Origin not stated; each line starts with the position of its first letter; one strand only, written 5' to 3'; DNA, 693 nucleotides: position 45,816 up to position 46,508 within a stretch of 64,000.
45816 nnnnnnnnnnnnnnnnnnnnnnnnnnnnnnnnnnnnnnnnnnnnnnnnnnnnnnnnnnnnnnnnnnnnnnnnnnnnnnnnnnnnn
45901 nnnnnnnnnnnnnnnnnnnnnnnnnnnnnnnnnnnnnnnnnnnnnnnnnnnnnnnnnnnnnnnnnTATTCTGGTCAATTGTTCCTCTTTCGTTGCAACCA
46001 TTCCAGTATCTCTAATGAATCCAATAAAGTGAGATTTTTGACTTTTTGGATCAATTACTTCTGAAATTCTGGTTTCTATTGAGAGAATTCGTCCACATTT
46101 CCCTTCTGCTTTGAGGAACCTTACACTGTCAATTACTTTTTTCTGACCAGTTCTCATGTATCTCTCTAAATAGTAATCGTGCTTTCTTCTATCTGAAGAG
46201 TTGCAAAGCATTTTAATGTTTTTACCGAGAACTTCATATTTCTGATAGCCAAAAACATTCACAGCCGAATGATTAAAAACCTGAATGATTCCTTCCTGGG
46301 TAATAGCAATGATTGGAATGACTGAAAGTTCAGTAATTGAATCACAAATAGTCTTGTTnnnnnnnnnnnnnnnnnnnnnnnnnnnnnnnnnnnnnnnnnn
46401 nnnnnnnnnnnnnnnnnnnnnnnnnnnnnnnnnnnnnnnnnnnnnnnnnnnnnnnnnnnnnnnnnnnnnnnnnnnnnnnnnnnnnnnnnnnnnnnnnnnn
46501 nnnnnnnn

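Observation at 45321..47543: PAS-PAS-cyclase with substitutions at transition-state residues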

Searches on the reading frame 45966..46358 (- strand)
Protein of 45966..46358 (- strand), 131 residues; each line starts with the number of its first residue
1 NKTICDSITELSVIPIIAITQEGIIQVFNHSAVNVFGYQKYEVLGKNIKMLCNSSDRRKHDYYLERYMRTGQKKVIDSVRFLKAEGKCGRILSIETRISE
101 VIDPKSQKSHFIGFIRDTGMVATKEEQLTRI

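Call 9: search_solved_structures(query=window:45966-46358:-, max_evalue=0.001, show_alignments=5)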
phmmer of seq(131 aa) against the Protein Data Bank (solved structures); distinct sequences matched with E-value up to 0.001: 13.
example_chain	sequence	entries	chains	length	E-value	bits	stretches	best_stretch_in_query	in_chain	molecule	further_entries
1d06_A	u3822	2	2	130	5.3e-16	62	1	6-117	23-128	nitrogen fixation regulatory protein fixL | FIXL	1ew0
1dp6_A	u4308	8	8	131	2.4e-13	53.5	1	15-118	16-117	FIXL PROTEIN | SENSOR PROTEIN FIXL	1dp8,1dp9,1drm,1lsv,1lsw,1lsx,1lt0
1xj4_A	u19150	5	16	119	3.7e-13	52.8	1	16-118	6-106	Sensor protein fixL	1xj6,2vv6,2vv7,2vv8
1xj2_A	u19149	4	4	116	4.5e-13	52.6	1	17-118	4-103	Sensor protein fixL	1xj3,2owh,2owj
8js5_A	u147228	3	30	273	1.4e-12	51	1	15-118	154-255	Sensor protein FixL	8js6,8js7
1y28_A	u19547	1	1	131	1.6e-12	50.8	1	15-118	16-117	Sensor protein fixL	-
2cmn_A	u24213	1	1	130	1.7e-12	50.7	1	15-118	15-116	SENSOR PROTEIN FIXL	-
1v9y_A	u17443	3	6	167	2.8e-08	37.1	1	12-128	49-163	Heme pas sensor protein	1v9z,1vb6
9cmf_A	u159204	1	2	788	9.9e-08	35.3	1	13-128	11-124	Oxygen sensor protein DosP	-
9cdr_A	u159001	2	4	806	1e-07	35.3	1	12-128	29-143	Oxygen sensor protein DosP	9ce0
1s66_L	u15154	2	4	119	3.5e-07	33.6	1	12-118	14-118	Hypothetical protein yddU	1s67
9clo_A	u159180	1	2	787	5.2e-07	33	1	13-128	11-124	Oxygen sensor protein DosP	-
9bgv_A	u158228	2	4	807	5.3e-07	33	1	12-128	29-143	Oxygen sensor protein DosP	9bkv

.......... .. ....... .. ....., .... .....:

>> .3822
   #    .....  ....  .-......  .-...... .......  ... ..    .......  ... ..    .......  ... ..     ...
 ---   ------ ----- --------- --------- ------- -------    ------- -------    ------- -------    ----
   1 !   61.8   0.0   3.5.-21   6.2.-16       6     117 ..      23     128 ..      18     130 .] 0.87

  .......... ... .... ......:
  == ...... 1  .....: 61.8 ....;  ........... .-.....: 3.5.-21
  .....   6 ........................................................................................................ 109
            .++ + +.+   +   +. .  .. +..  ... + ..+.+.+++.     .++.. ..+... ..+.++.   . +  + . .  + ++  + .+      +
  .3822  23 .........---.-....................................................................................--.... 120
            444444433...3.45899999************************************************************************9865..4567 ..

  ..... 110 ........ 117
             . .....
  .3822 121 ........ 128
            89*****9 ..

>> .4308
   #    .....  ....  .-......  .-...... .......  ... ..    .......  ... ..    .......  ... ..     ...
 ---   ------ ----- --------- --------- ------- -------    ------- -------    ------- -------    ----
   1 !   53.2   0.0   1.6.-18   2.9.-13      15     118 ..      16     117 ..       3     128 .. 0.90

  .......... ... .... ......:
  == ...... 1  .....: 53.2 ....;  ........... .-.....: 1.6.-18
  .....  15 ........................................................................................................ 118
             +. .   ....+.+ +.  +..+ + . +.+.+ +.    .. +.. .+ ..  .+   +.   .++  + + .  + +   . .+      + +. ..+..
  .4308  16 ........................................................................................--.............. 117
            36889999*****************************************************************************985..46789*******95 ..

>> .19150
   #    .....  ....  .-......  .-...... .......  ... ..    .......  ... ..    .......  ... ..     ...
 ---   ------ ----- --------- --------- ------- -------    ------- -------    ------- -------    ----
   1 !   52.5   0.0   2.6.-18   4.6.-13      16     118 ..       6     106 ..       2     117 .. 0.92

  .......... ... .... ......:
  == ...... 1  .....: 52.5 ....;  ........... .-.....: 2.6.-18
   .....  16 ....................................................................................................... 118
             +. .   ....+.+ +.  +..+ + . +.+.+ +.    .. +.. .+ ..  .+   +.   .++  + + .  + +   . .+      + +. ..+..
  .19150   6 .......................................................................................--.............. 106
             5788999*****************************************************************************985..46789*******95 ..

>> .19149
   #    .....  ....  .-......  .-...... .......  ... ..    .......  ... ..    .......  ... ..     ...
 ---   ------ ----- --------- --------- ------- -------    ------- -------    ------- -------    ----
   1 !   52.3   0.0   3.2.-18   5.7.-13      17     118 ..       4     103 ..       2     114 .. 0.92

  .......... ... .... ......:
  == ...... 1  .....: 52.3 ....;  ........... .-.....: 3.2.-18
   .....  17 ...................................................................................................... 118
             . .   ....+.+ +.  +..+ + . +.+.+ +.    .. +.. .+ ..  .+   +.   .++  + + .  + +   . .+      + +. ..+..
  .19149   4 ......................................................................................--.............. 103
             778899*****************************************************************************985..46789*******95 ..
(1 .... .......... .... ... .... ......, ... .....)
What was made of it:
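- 45987..46355 (-): PAS-B (ORF aa 397-519). FixL-type heme-PAS. RmFixL heme domain 1d06 E 5e-16, BjFixL 1dp6 E 2e-13, EcDosP/DOS about 1e-7 (call 9).
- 46179..46181 (-): His455 codon. Aligns with the proximal heme ligand His200 of BjFixL. Call 9 alignment.
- On FixL-type heme-PAS (PAS cluster with FixL and DosP): 1d06 E 5e-16, 1dp6 E 2e-13, DosP about 1e-7 (call 9). His455 aligns with BjFixL His200 (call 9). Arg461 and Arg475 are in register (call 9).
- FixL E 5e-16 and DosP about 1e-7, with His200/Arg206/Arg220 equivalents in register (call 9).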
